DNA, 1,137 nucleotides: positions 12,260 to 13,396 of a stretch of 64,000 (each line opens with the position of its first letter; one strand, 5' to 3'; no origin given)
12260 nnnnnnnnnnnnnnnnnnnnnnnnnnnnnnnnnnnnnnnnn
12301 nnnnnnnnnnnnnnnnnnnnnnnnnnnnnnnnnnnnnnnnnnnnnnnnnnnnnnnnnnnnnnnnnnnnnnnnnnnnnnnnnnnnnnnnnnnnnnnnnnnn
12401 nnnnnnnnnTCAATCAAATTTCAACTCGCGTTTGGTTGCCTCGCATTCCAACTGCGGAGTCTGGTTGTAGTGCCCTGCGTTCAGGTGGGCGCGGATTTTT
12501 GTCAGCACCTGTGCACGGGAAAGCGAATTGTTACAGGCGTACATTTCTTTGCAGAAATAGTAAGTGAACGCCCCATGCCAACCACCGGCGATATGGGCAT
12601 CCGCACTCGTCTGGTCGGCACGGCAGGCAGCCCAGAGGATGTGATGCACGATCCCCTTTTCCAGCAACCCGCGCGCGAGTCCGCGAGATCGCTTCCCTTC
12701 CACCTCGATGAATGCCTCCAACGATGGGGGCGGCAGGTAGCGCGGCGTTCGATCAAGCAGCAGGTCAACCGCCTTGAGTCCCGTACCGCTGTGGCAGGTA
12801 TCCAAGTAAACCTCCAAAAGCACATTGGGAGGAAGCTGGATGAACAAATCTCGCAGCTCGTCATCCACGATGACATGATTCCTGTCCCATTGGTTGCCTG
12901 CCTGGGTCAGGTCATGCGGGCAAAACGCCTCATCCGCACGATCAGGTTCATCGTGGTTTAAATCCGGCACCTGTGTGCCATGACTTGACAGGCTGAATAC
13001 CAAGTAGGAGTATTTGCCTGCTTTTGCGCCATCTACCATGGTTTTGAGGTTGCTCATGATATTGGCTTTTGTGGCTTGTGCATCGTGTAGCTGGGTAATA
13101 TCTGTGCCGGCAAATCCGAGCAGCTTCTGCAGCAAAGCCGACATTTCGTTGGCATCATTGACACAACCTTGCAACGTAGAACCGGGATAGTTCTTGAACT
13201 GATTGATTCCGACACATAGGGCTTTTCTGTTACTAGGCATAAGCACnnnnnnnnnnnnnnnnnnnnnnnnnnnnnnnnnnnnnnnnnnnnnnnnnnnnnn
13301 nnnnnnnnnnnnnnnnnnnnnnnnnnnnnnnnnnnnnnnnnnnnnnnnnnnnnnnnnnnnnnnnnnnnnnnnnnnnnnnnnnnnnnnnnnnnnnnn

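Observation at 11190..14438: Module A: cytoplasmic caspase-like (C14) peptidase, papain-like (C1) peptidase and EEP nuclease/phosphatase in the variable island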

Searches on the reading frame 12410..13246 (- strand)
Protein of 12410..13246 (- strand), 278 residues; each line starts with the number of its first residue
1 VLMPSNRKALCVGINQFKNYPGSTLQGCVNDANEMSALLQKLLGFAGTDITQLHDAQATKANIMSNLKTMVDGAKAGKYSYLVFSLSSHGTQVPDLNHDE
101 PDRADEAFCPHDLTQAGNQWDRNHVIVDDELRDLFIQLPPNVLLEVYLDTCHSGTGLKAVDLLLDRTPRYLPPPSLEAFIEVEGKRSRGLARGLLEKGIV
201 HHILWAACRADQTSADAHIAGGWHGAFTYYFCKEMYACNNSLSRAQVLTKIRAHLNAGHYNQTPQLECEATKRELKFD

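Call 3: search_protein_families(library=pfam, proteins=[window:12410-13246:-], max_evalue=0.01)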
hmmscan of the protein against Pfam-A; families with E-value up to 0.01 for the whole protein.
window:12410-13246:- (278 aa): 1 family
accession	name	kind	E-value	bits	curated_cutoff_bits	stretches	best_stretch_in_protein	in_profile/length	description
PF00656.27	Peptidase_C14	-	1e-27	97.8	21.4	1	7-272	2-230/233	Caspase domain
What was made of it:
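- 12410..13240 (-): Stand-alone metacaspase-like (C14) peptidase, 276 aa, with His (SSHG) and Cys (DTCHSG) dyad. Pfam Peptidase_C14 1e-27 (call 3).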

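Call 5: search_protein_families(library=padloc, proteins=[window:12410-13246:-], max_evalue=0.01)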
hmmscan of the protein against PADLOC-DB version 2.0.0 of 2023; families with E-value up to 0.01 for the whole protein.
window:12410-13246:- (278 aa): 1 family
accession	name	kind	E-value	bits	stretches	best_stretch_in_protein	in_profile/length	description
PDLC02987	caspase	-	1.6e-16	58.6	1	9-239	5-166/453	-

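Call 6: search_protein_families(library=ncbifam, proteins=[window:12410-13246:-], max_evalue=0.01)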
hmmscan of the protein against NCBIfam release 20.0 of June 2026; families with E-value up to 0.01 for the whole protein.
window:12410-13246:- (278 aa): 1 family
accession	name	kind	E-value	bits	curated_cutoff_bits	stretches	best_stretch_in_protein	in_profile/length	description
NF047832.1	caspase_w_EACC1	subfamily_domain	0.0016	18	140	0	8-92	2-83/211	caspase, EACC1-associated type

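Call 7: find_encoding_contigs(protein=window:12410-13246:-, flank=10000, max_places=10)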
Protein window:12410-13246:- (278 aa): no gene with exactly this product is on record in the collection.

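Call 8: find_homologous_proteins(query=window:12410-13246:-)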
Query window:12410-13246:- (278 aa): 3263 proteins with E <= 0.001 among 4073 candidates; the best 120 are listed.
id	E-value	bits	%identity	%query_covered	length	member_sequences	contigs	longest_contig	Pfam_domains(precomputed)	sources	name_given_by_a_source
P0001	2.0e-186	636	99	99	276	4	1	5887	PF00656.28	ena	-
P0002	3.8e-172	589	92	99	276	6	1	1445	PF00656.28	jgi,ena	-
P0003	1.4e-164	564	87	99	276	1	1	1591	PF00656.28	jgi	jgi:hypothetical protein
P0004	7.4e-163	559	88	98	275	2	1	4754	PF00656.28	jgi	jgi:hypothetical protein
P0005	3.5e-161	553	86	99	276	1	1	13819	PF00656.28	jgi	-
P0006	4.8e-161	553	86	99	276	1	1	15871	PF00656.28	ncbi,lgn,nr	ncbi:MAG: caspase family protein [Syntrophales bacterium]|nr:caspase family protein [Syntrophales ba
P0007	2.4e-160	551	85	100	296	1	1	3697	PF00656.28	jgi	jgi:metacaspase-1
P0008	6.8e-160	549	86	98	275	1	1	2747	PF00656.28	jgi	jgi:hypothetical protein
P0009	1.5e-159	548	87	98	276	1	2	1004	PF00656.28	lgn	-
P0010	2.0e-159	547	85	99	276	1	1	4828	PF00656.28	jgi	-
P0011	2.0e-159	547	85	99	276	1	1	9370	PF00656.28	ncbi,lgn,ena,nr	ncbi:MAG TPA: caspase family protein [Candidatus Binatia bacterium]|nr:caspase family protein [Candi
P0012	5.0e-159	546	85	99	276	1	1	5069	PF00656.28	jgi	-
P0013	1.4e-158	545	87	98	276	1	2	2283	PF00656.28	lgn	-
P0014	4.4e-158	543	84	99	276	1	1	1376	PF00656.28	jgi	jgi:hypothetical protein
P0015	5.3e-157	540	84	99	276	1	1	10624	PF00656.28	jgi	jgi:hypothetical protein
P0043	7.3e-152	523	81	99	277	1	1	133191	PF00656.28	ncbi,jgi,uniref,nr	ncbi:caspase family protein [Chlorobium sp. KB01]|uniref:caspase family protein n=1 Tax=Chlorobium s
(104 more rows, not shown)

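Call 9: find_encoding_contigs(protein=P0006, flank=8000, max_places=3)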
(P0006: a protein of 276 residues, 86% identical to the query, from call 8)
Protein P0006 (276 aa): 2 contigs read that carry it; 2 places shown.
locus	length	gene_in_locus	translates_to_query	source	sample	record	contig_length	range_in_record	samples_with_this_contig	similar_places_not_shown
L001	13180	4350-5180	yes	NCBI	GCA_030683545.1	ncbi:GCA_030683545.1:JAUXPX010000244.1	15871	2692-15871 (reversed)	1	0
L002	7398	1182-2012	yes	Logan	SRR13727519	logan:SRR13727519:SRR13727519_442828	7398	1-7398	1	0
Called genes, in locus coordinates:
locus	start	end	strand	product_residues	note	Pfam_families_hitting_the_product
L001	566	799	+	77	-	PF01402:RHH_1 (weak)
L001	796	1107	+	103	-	PF02452:PemK_toxin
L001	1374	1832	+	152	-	PF14907:NTP_transf_5, PF19502:DUF6036 (faint)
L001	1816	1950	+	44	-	-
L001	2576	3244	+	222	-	PF12146:Hydrolase_4 (weak), PF12697:Abhydrolase_6 (weak), PF00326:Peptidase_S9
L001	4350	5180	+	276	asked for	PF00656:Peptidase_C14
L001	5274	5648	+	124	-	-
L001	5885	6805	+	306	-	PF00112:Peptidase_C1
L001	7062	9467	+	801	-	PF13529:Peptidase_C39_2, PF19193:Tectonin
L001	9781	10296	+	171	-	-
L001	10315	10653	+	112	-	-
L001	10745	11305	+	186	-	PF01613:Flavin_Reduct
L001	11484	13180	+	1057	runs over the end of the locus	PF01734:Patatin, PF11856:DUF3376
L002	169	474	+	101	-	PF04191:PEMT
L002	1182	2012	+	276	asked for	PF00656:Peptidase_C14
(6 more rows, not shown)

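Call 10: find_encoding_contigs(protein=P0043, flank=8000, max_places=3)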
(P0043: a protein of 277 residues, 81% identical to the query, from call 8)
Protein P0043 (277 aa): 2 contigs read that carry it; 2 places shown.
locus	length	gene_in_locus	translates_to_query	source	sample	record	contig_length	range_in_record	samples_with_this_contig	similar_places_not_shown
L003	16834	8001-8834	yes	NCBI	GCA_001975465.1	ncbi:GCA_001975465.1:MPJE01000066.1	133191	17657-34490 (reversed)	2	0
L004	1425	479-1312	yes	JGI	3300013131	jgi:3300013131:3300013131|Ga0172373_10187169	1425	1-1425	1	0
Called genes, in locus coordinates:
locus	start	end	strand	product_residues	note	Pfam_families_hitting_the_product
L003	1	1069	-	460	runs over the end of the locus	PF02878:PGM_PMM_I, PF02879:PGM_PMM_II, PF02880:PGM_PMM_III, PF00408:PGM_PMM_IV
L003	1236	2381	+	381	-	PF02684:LpxB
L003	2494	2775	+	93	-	-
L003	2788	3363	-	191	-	PF20815:GIY_YIG_2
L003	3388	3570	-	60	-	-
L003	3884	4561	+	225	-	-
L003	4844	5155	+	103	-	PF02604:PhdYeFM_antitox (weak)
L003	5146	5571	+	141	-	PF01850:PIN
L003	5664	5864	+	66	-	-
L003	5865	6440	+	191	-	PF02525:Flavodoxin_2 (weak), PF03358:FMN_red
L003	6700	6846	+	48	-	-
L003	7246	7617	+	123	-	-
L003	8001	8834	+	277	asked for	PF00656:Peptidase_C14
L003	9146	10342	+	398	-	PF07719:TPR_2 (faint), PF13428:TPR_14 (faint), PF13432:TPR_16 (faint), PF14559:TPR_19 (weak), PF13431:TPR_17 (faint)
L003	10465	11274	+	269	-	-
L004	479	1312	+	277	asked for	PF00656:Peptidase_C14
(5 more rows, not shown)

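Call 11: find_encoding_contigs(protein=P0011, flank=8000, max_places=3)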
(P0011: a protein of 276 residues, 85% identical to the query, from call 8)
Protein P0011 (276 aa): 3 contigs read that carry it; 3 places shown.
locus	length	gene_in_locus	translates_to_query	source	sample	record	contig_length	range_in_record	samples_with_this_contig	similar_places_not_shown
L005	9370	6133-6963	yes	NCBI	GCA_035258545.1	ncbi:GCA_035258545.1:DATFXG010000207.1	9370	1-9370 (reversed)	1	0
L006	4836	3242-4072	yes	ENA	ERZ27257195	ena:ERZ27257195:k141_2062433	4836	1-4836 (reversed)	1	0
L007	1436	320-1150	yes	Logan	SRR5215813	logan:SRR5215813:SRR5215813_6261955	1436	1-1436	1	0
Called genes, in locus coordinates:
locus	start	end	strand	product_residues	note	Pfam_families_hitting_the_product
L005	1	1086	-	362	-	PF00501:AMP-binding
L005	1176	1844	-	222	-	PF00378:ECH_1, PF16113:ECH_2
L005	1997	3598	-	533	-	PF07969:Amidohydro_3, PF01979:Amidohydro_1 (weak)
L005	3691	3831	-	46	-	PF06397:Desulfoferrod_N (weak)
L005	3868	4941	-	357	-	PF01571:GCV_T, PF08669:GCV_T_C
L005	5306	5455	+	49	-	-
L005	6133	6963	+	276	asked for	PF00656:Peptidase_C14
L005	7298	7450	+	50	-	-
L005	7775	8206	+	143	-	-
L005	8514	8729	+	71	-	-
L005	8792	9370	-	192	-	PF00670:AdoHcyase_NAD (faint), PF02826:2-Hacid_dh_C (weak), PF00208:ELFV_dehydrog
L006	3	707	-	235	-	?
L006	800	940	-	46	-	PF06397:Desulfoferrod_N (weak)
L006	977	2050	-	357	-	PF01571:GCV_T, PF08669:GCV_T_C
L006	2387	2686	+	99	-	-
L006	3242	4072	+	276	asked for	PF00656:Peptidase_C14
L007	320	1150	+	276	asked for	PF00656:Peptidase_C14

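Call 16: find_related_loci(query=window:12410-13240:-, collection=genome_contigs, flank=10000)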
Query window:12410-13240:- (276 aa) in genome_contigs; peptide patterns used: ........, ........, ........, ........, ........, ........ (x = any residue, [..] = any of these).
236 stretches matched a pattern; 225 encode a relative of the query (tblastn E <= 1e-3); the best 80 are kept; 80 distinct loci.
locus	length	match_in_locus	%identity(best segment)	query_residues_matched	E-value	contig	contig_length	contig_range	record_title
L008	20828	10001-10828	84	1-275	6e-162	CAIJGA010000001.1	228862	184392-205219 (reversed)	MAG: uncultured Chlorobiaceae bacterium isolate F4_bin-342 genome assembly, contig: bin-342:01/34, whole genome shotgun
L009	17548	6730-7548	83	3-275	9e-160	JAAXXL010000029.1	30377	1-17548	MAG: Chlorobiaceae bacterium isolate W9_Combined_metabat2_105 W9_Combined_metabat2_105_NODE_823, whole genome shotgun se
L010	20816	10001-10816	82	3-274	1e-157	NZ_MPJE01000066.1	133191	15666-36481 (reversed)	Chlorobium sp. KB01 1706, whole genome shotgun sequence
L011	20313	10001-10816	81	3-274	3e-156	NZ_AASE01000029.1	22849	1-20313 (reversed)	Chlorobium ferrooxidans DSM 13031 ctg34, whole genome shotgun sequence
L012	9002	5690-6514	81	1-275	1e-156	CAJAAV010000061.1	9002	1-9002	MAG: uncultured Chlorobiaceae bacterium isolate Loc080925-8m_bin-189 genome assembly, contig: bin-189:061/293, whole gen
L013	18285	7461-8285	81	1-275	7e-156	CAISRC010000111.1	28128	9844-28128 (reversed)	MAG: uncultured Chlorobiaceae bacterium isolate VK3_bin-0348 genome assembly, contig: bin-0348:111/144, whole genome sho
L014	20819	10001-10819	81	1-273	7e-156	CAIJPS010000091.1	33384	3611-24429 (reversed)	MAG: uncultured Chlorobiaceae bacterium isolate Ki1-2-2m_bin-006 genome assembly, contig: bin-006:091/109, whole genome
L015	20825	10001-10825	80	1-275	6e-155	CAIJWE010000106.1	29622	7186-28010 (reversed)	MAG: uncultured Chlorobiaceae bacterium isolate KT5_bin-399 genome assembly, contig: bin-399:106/131, whole genome shotg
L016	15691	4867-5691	80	1-275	7e-155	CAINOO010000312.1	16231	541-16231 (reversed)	MAG: uncultured Chlorobiaceae bacterium isolate LJ_bin-1468 genome assembly, contig: bin-1468:312/401, whole genome shot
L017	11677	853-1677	80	1-275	8e-155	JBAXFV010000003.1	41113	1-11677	MAG: Chlorobiaceae bacterium isolate ELA280 MAG280_3, whole genome shotgun sequence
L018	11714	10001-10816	82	3-274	2e-154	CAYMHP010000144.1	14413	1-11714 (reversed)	MAG TPA_asm: uncultured Solibacteraceae bacterium isolate SRP272529_co2_257 genome assembly, contig: NODE_7369_length_14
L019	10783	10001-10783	85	1-260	2e-153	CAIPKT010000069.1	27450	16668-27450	MAG: uncultured Chlorobiaceae bacterium isolate Ja1-D4_bin-695 genome assembly, contig: bin-695:069/226, whole genome sh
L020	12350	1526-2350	79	1-275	2e-152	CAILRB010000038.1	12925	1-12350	MAG: uncultured Chlorobiaceae bacterium isolate AM4_bin-525 genome assembly, contig: bin-525:038/107, whole genome shotg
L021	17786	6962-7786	79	1-275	3e-152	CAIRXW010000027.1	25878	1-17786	MAG: uncultured Chlorobiaceae bacterium isolate Kiruna2_bin-2272 genome assembly, contig: bin-2272:27/57, whole genome s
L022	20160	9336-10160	79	1-275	8e-152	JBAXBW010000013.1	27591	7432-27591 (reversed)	MAG: Chlorobiaceae bacterium isolate ELA177 MAG177_13, whole genome shotgun sequence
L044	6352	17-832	72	1-272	3e-136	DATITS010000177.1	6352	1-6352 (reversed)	MAG TPA_asm: Desulfobacterales bacterium isolate SMAG_U15961 k141_1057628, whole genome shotgun sequence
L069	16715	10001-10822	66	1-275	4e-126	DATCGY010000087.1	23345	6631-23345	MAG TPA_asm: Candidatus Anoxymicrobiaceae bacterium isolate SMAG_U7819 k141_903830, whole genome shotgun sequence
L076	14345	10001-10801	65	5-272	2e-123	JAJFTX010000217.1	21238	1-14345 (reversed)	MAG: Methanobacterium sp. isolate bin.336 k141_2053306, whole genome shotgun sequence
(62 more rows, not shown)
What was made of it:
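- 12410..13240 (-): Homologs are 62-99% identical in bacteria and archaea (calls 8, 16).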

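Call 24: find_related_loci(query=window:12410-13240:-, collection=viral_contigs, flank=10000)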
Query window:12410-13240:- (276 aa) in viral_contigs; peptide patterns used: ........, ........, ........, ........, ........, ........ (x = any residue, [..] = any of these).
2 stretches matched a pattern, but none encodes a relative of the query by tblastn (E <= 1e-3).

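Call 32: search_solved_structures(query=window:12410-13240:-, max_evalue=0.01, show_alignments=2)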
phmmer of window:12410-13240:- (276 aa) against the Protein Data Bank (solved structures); distinct sequences matched with E-value up to 0.01: 11.
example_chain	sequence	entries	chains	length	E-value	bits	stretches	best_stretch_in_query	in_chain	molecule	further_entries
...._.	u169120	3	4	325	2.7e-19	73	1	5-169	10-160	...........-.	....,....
8a53_A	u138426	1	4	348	3.6e-19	72.6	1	5-169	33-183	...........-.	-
4f6o_A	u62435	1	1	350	1.8e-18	70.3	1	4-155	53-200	Metacaspase-1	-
6w8s_A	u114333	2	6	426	7.4e-18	68.3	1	5-153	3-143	Metacaspase-4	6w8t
7qp0_A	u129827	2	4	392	1.4e-17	67.3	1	2-155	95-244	Metacaspase-1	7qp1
4f6p_A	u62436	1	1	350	3.3e-17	66.1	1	4-155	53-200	Metacaspase-1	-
6w8r_A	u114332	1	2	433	1.4e-16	64.1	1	5-153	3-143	Metacaspase-4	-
3bij_A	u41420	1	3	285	5.6e-13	52.3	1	7-157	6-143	Uncharacterized protein GSU0716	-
4afr_A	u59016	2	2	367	1.2e-11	47.9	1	6-266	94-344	METACASPASE | METACASPASE MCA2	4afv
4afp_A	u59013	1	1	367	3e-11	46.6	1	6-266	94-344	METACASPASE MCA2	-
4af8_A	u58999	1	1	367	3.2e-11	46.5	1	6-266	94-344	METACASPASE MCA2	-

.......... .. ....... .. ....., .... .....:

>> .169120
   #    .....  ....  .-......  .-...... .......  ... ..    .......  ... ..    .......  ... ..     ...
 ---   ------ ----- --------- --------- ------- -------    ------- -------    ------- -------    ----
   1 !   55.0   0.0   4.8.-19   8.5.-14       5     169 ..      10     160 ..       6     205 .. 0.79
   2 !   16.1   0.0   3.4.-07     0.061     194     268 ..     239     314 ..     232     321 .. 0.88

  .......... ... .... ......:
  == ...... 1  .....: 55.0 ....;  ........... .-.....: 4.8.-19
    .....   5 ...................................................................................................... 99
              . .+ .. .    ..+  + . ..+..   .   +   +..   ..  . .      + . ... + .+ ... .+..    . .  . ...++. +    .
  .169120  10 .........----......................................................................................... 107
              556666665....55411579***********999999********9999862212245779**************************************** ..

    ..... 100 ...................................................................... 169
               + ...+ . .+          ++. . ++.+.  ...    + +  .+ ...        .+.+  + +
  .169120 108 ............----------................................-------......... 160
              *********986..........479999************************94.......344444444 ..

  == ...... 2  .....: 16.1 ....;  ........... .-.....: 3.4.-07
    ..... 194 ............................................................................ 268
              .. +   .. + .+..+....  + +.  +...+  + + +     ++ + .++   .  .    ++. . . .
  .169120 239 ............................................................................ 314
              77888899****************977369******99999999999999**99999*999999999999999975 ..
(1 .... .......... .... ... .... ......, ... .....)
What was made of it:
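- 12410..13240 (-): PDB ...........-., Yca1 and GSU0716 (call 32).
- On Peptidase family C14 (metacaspase/orthocaspase type): The crystal constructs carry G or A at the Cys position (call 32).
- Closest known: Metacaspases and orthocaspases. Same: C14 fold, His/Cys dyad, and the D-x-C-H-S-G motif that goes with Arg/Lys specificity (call 32).
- Checked: The D-x-C motif is typical of Arg/Lys-specific metacaspases (call 32).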

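Call 36: search_protein_families(library=pfam, proteins=[L044:1830-3293:+, L044:3277-6018:+, L001:5274-5648:+, L001:7062-9467:+, L076:7277-8863:-, L076:10904-12007:-, L069:8178-8729:+, L069:10943-11794:-], max_evalue=0.01)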
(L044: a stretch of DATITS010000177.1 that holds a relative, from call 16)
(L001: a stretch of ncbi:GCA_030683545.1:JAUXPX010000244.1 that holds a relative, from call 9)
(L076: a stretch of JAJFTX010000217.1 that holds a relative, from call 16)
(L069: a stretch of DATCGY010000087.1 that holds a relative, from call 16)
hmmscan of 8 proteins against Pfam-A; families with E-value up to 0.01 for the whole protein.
L044:1830-3293:+ (487 aa): 2 families
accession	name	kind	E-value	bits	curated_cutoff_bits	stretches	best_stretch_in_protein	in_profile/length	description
PF01734.28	Patatin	-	9.9e-16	58.9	27.7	1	57-323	1-190/191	Patatin-like phospholipase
PF01735.24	PLA2_B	-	0.00056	18.9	23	1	55-105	1-50/491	Lysophospholipase catalytic domain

L044:3277-6018:+ (913 aa): 1 family
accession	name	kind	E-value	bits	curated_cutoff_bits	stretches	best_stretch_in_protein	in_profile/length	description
PF01734.28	Patatin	-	2e-08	35.1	27.7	1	95-161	1-65/191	Patatin-like phospholipase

L001:5274-5648:+ (124 aa): 0 families

L001:7062-9467:+ (801 aa): 2 families
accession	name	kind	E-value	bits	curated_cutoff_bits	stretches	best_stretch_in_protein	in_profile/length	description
PF19193.6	Tectonin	-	2.2e-10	40.8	30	1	626-793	5-173/216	Tectonin domain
PF13529.12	Peptidase_C39_2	-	0.0012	19.9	24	0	275-397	12-142/143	Peptidase_C39 like family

L076:7277-8863:- (528 aa): 3 families
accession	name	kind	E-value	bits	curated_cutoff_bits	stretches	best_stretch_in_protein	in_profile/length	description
PF20176.3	DUF6541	-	4.2e-05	22.5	29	1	70-319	155-414/646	Family of unknown function (DUF6541)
PF02516.20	STT3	-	0.00072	19.6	24.5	1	66-241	63-240/405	Oligosaccharyl transferase STT3, N-terminal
PF13231.12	PMT_2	-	0.0038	17.9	26.1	1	76-231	4-155/160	Dolichyl-phosphate-mannose-protein mannosyltransferase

L076:10904-12007:- (367 aa): 1 family
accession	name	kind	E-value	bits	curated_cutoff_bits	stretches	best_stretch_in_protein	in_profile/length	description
PF01658.22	Inos-1-P_synth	-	4.6e-37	126.9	27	1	199-307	1-107/107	Myo-inositol-1-phosphate synthase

L069:8178-8729:+ (183 aa): 1 family
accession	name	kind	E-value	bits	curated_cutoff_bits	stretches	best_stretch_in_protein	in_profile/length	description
PF07690.21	MFS_1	-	0.0029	17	33.4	1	51-180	206-321/347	Major Facilitator Superfamily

L069:10943-11794:- (283 aa): 2 families
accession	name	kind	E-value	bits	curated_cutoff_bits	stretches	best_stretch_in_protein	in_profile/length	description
PF19656.5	DUF6159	-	4.3e-41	141.5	27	1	62-257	2-201/204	Family of unknown function (DUF6159)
PF24400.1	DUF7544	-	0.0027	17.4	27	1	137-248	157-267/302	Family of unknown function (DUF7544)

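Call 83: search_dna_similar(query=window:12410-13240:-, collection=plasmids, mode=protein, max_evalue=1e-20, max_rows=12)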
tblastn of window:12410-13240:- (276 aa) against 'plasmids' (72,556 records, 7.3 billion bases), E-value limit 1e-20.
Records with a match: 3; places in all: 3; records where one place covers at least 80% of the query: 3.
Best place of each record, by identity: <60% 3.
By first word of the organism name: Bacillus 1; Rhizobium 1; Kovacikia 1.
By predicted mobility (MOB-suite, as given by PLSDB): conjugative 2; non-mobilizable 1.
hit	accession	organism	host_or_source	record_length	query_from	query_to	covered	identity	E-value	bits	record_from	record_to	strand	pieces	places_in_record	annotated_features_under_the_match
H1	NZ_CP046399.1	Bacillus sp. A260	single cell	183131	5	273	97%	33.1%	2e-23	106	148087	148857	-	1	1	caspase family protein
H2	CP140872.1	Rhizobium ruizarguesonis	Trifolium pratense,whole organism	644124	1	266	96%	30.9%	1e-21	101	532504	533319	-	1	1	caspase family protein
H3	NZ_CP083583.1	Kovacikia minuta CCNUW1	cell culture,fresh water lake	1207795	4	271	97%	29.5%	2e-23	106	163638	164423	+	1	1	record has no annotation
